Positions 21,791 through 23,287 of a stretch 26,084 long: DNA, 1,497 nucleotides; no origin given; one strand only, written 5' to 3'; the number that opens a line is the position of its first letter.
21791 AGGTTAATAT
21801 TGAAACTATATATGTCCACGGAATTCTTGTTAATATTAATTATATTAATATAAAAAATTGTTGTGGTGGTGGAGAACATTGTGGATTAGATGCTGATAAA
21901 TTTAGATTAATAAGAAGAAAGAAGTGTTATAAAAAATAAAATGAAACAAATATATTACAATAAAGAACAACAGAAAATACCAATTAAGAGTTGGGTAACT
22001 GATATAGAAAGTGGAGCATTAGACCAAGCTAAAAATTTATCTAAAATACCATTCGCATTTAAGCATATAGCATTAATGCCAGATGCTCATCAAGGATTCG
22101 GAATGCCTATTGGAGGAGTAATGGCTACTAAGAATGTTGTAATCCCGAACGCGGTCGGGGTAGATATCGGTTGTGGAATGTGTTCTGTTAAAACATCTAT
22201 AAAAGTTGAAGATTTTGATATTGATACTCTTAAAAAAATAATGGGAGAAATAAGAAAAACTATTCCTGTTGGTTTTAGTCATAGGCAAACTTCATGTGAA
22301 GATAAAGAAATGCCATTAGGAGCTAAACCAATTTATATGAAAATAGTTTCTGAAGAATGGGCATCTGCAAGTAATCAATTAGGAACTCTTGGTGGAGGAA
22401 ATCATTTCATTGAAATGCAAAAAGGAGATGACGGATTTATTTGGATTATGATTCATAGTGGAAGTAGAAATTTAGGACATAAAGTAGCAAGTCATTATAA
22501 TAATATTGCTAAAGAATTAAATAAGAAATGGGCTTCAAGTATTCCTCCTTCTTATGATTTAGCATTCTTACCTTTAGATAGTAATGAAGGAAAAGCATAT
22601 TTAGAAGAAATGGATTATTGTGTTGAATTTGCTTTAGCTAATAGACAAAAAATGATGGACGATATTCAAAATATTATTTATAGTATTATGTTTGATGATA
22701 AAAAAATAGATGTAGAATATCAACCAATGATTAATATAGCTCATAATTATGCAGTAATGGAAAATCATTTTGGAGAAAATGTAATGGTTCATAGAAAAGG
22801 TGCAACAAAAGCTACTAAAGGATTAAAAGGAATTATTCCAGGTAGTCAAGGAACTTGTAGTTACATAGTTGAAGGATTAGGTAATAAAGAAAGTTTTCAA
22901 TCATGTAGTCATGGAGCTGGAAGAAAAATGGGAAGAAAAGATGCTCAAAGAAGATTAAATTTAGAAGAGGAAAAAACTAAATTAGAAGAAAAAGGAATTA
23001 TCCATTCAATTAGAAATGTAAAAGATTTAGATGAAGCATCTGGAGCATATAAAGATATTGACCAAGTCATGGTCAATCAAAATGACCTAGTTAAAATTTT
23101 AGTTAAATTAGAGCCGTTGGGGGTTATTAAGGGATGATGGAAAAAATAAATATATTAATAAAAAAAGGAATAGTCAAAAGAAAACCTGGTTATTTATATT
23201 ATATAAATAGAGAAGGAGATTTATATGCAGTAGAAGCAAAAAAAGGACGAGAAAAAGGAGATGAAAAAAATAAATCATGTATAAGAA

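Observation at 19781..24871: Nine-gene plus-strand island combining CCA-adding/HD enzyme, PTH2, RtcB and an RlaP-like nucleotidyltransferase: a multi-pronged tRNA repair (counter-defence) cassette with uncharacterised partners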

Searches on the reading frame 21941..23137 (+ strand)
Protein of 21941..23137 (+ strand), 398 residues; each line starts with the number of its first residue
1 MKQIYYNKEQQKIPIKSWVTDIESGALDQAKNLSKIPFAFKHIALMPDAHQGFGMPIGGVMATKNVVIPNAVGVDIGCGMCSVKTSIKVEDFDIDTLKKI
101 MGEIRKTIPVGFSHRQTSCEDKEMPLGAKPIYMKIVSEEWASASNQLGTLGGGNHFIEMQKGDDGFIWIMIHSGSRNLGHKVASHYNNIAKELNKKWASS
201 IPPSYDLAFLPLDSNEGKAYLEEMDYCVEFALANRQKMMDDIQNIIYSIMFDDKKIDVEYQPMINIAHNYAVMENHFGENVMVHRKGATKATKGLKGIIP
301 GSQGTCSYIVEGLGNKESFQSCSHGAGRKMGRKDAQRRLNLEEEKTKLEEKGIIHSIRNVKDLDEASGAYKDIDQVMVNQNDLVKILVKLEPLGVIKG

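Call 3: search_protein_families(library=pfam, proteins=[window:21941-23137:+], max_evalue=0.1)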
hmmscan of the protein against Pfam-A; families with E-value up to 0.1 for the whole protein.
window:21941-23137:+ (398 aa): 1 family
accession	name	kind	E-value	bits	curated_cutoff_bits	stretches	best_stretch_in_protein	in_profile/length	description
PF01139.22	RtcB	-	8e-115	384.9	27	2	137-398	137-426/426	tRNA-splicing ligase RtcB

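Call 4: search_protein_families(library=phrogs, proteins=[window:21941-23137:+], max_evalue=0.01)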
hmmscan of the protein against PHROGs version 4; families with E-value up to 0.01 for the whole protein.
window:21941-23137:+ (398 aa): 2 families
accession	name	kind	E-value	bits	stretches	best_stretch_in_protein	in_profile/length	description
phrog_1075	-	DNA, RNA and nucleotide metabolism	3.5e-118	396.6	1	7-398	58-441/459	tRNA splicing ligase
phrog_32430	-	DNA, RNA and nucleotide metabolism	4.5e-35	121.4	1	267-398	9-138/139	tRNA splicing ligase RtcB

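Call 14: find_related_loci(query=window:21941-23137:+, collection=viral_contigs, flank=10000)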
Query window:21941-23137:+ (398 aa) in viral_contigs; peptide patterns used: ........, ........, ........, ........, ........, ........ (x = any residue, [..] = any of these).
100 stretches matched a pattern; 95 encode a relative of the query (tblastn E <= 1e-3); the best 80 are kept; 80 distinct loci.
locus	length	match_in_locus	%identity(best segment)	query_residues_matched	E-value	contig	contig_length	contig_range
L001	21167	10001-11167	66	11-398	6e-173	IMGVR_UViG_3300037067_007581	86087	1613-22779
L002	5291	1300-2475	64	11-398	8e-171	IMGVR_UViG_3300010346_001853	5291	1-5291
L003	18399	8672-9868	64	8-398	2e-167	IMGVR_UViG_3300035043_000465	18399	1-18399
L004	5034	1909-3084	63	11-398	3e-168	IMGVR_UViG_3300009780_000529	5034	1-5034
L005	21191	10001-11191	62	11-398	3e-157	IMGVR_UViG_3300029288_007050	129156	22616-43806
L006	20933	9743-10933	61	8-398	3e-155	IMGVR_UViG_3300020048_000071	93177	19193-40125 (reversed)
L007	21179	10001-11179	58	13-398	3e-147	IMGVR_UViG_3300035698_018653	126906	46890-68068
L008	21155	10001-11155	58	11-398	3e-146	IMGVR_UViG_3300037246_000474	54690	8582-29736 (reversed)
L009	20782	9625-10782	56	6-398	4e-141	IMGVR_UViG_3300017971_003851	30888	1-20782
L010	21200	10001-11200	55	1-398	9e-140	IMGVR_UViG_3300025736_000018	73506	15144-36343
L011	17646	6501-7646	58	12-398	3e-139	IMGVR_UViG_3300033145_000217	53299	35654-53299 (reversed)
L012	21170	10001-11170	65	11-398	3e-168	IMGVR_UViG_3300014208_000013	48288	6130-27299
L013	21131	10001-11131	63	11-398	1e-159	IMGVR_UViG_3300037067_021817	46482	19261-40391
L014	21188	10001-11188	59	11-398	7e-155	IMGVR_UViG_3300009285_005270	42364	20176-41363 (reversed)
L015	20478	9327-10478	46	12-398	3e-97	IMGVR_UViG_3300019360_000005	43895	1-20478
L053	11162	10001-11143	39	15-398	4e-80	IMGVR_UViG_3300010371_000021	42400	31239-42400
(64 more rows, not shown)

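Call 32: find_encoding_contigs(protein=window:21941-23137:+, flank=10000, max_places=6)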
Protein window:21941-23137:+ (398 aa): 7 contigs read that carry it; 4 places shown.
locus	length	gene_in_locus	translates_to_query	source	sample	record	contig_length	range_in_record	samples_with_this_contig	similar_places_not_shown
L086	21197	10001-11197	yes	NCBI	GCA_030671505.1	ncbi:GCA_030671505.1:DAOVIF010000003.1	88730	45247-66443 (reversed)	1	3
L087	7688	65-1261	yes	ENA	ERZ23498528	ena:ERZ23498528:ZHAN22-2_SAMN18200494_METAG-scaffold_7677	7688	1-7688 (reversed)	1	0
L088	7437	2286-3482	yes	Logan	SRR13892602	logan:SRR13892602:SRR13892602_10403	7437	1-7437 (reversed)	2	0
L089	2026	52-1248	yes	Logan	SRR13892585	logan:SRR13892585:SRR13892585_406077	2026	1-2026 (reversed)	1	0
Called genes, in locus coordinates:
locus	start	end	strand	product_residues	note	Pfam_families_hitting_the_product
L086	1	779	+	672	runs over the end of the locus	PF04233:Phage_Mu_F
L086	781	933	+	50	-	-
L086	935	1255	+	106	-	-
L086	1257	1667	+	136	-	-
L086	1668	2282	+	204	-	-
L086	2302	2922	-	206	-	-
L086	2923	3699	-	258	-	PF03237:Terminase_6N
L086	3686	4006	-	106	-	-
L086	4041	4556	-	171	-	-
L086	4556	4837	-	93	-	-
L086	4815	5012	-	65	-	-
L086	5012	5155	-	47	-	-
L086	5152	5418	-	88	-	-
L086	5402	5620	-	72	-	-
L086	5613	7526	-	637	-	-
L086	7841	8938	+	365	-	PF01743:PolyA_pol, PF12627:PolyA_pol_RNAbd, PF01966:HD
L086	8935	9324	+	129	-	-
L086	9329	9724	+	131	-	PF01981:PTH2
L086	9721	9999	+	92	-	-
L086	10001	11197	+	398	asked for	PF01139:RtcB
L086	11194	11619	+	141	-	-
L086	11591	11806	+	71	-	-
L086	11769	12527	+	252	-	PF10127:RlaP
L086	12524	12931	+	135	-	PF18741:MTES_1575 (weak)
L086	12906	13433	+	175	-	-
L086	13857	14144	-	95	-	-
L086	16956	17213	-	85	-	-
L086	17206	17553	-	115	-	-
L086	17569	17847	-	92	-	PF22665:WHD_DUF6293 (weak)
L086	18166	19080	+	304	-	PF09414:RNA_ligase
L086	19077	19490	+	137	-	PF25535:DUF7919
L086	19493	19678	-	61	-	-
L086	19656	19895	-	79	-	-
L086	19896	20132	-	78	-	-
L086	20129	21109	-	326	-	-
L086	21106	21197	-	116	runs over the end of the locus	-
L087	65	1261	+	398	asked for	PF01139:RtcB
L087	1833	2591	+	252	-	PF10127:RlaP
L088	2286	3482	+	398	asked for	PF01139:RtcB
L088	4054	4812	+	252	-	PF10127:RlaP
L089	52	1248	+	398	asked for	PF01139:RtcB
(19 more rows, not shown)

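Call 53: search_solved_structures(query=window:21941-23137:+, max_evalue=1e-10, show_alignments=1)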
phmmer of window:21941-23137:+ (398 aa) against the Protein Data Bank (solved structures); distinct sequences matched with E-value up to 1e-10: 9.
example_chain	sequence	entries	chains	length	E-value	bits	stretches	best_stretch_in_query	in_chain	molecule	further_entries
1uc2_A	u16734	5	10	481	7.2e-52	180.1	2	143-398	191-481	hypothetical protein PH1602 | tRNA-splicing ligase RtcB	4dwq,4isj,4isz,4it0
4dwr_B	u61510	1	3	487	7.7e-52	180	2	143-398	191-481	tRNA-splicing ligase RtcB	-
7lfq_A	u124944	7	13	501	9.1e-52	179.7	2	143-398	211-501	RNA-splicing ligase RtcB | tRNA-splicing ligase RtcB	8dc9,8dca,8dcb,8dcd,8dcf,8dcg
2epg_A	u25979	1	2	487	4.2e-41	144.6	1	140-398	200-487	Hypothetical protein TTHA1785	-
9i8v_C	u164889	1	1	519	7.1e-37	130.7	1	117-398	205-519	RNA-splicing ligase RtcB homolog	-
7p3b_A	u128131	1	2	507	2.2e-36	129.1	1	118-398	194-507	RNA-splicing ligase RtcB homolog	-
8odo_A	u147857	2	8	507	2.2e-36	129.1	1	118-398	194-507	RNA-splicing ligase RtcB homolog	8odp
8orj_A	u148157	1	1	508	2.3e-36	129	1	118-398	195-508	RNA-splicing ligase RtcB homolog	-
8btt_A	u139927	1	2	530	2.9e-36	128.7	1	118-398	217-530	RNA-splicing ligase RtcB homolog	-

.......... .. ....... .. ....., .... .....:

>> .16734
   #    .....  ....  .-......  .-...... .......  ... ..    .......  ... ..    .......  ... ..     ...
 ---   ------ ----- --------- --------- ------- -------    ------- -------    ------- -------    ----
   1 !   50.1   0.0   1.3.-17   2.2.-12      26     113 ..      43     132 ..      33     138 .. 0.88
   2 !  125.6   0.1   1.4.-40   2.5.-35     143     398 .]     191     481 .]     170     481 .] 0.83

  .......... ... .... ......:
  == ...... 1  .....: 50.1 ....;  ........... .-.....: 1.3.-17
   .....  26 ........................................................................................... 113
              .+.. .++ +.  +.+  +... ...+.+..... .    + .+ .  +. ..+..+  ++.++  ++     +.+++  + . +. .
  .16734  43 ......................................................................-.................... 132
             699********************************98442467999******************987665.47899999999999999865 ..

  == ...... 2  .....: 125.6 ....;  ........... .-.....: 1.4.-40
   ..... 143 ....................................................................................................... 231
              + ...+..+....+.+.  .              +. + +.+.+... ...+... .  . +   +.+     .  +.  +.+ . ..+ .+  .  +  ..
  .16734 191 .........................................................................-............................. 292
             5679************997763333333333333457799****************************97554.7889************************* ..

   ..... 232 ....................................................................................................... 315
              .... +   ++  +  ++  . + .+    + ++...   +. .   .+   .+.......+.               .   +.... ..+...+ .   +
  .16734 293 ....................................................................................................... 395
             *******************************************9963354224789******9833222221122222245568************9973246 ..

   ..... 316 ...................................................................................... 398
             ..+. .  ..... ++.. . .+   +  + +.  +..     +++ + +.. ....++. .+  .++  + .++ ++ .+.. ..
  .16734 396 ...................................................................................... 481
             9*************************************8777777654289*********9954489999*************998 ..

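Call 62: list_cluster_members(proteins=[window:21941-23137:+, window:21661-21939:+, window:23134-23559:+, window:23531-23746:+, window:17553-19466:-, window:24846-25373:+, window:6895-7755:-])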
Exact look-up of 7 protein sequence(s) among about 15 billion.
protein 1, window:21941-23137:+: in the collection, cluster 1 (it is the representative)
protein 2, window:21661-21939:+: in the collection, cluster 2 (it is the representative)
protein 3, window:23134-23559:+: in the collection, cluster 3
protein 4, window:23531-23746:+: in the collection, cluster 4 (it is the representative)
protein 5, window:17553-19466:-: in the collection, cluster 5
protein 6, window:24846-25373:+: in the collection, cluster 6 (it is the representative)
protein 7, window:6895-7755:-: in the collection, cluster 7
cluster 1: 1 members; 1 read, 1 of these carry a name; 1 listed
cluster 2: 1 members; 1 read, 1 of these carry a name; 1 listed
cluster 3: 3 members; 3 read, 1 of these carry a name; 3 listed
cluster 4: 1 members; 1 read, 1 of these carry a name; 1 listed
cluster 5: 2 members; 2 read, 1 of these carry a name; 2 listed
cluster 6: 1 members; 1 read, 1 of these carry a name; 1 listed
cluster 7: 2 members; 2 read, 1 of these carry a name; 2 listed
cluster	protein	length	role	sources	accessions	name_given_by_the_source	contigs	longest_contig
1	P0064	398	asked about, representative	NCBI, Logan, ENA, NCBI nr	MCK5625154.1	RtcB family protein [Candidatus Pacearchaeota archaeon]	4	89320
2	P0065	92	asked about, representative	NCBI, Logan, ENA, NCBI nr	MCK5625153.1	hypothetical protein KAI04_04905 [Candidatus Pacearchaeota archaeon] | hypothetical protein [Candidatus Pacearchaeota archaeon]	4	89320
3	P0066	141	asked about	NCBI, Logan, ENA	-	-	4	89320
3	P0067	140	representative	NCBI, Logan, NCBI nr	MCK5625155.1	hypothetical protein KAI04_04915 [Candidatus Pacearchaeota archaeon] | hypothetical protein [Candidatus Pacearchaeota archaeon]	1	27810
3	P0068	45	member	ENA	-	-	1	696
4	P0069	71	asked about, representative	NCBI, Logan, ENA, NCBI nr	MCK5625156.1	hypothetical protein KAI04_04920 [Candidatus Pacearchaeota archaeon] | hypothetical protein [Candidatus Pacearchaeota archaeon]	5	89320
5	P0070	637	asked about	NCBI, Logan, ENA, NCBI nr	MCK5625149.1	hypothetical protein KAI04_04885 [Candidatus Pacearchaeota archaeon] | hypothetical protein [Candidatus Pacearchaeota archaeon]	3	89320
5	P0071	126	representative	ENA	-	-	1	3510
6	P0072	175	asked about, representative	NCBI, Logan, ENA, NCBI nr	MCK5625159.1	hypothetical protein KAI04_04935 [Candidatus Pacearchaeota archaeon] | hypothetical protein [Candidatus Pacearchaeota archaeon]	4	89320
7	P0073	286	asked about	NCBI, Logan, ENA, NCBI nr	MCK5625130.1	phage major capsid protein [Candidatus Pacearchaeota archaeon]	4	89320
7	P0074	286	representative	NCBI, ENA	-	-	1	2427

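Call 88: search_protein_families(library=pfam, proteins=[L086:18166-19080:+, L086:19077-19490:+, L086:20129-21109:-, L086:17206-17553:-, L086:17569-17847:-, L086:16956-17213:-, L086:13857-14144:-], max_evalue=0.01)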
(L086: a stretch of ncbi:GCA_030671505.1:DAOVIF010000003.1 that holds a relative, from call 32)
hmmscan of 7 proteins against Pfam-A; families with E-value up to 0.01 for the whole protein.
L086:18166-19080:+ (304 aa): 3 families
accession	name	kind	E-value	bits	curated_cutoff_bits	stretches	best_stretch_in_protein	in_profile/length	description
PF09414.15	RNA_ligase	-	3.6e-22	79.7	27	1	27-186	2-165/171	RNA ligase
PF09511.15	RNA_lig_T4_1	-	0.0021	18.4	28.3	1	13-197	31-223/227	RNA ligase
PF01068.26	DNA_ligase_A_M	-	0.0021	18.2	26.2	0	18-75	11-68/204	ATP dependent DNA ligase domain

L086:19077-19490:+ (137 aa): 1 family
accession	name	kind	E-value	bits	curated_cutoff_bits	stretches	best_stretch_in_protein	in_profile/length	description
PF25535.1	DUF7919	-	1.3e-21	77.5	27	1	34-135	19-126/126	Domain of unknown function (DUF7919)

L086:20129-21109:- (326 aa): 1 family
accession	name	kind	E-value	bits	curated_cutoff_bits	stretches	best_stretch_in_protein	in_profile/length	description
PF12850.12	Metallophos_2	-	0.0053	17.2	27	0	100-287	4-138/154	Calcineurin-like phosphoesterase superfamily domain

L086:17206-17553:- (115 aa): 1 family
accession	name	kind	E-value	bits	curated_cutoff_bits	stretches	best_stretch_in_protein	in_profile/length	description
PF06467.20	zf-FCS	-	0.0012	19.1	22.4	1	4-25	2-20/39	MYM-type Zinc finger with FCS sequence motif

L086:17569-17847:- (92 aa): 8 families
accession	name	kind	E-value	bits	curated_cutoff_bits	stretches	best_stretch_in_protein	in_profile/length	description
PF22665.2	DUF6293_C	-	8.7e-06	26.6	27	1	44-78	65-99/101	DUF6293 C-terminal winged helix domain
PF25212.1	HVO_A0114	-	9.7e-06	25.7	27.6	1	14-71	24-81/84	HVO_A0114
PF01047.28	MarR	-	9.7e-05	22.6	24.6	1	17-60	8-51/59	MarR family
PF14277.12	DUF4364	-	0.00038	20.7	26.9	1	37-83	30-76/162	Domain of unknown function (DUF4364)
PF14947.12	HTH_45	-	0.00052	20.4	25.5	1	18-86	9-75/77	Winged helix-turn-helix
PF13601.12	HTH_34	-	0.0017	18.9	27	1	15-78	3-70/80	Winged helix DNA-binding domain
PF14394.12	DUF4423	-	0.0024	18.1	30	0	6-64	16-74/165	Domain of unknown function (DUF4423)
PF20008.5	DUF6429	-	0.0028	17.7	31.6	1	46-81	31-65/71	Domain of unknown function (DUF6429)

L086:16956-17213:- (85 aa): 0 families

L086:13857-14144:- (95 aa): 0 families
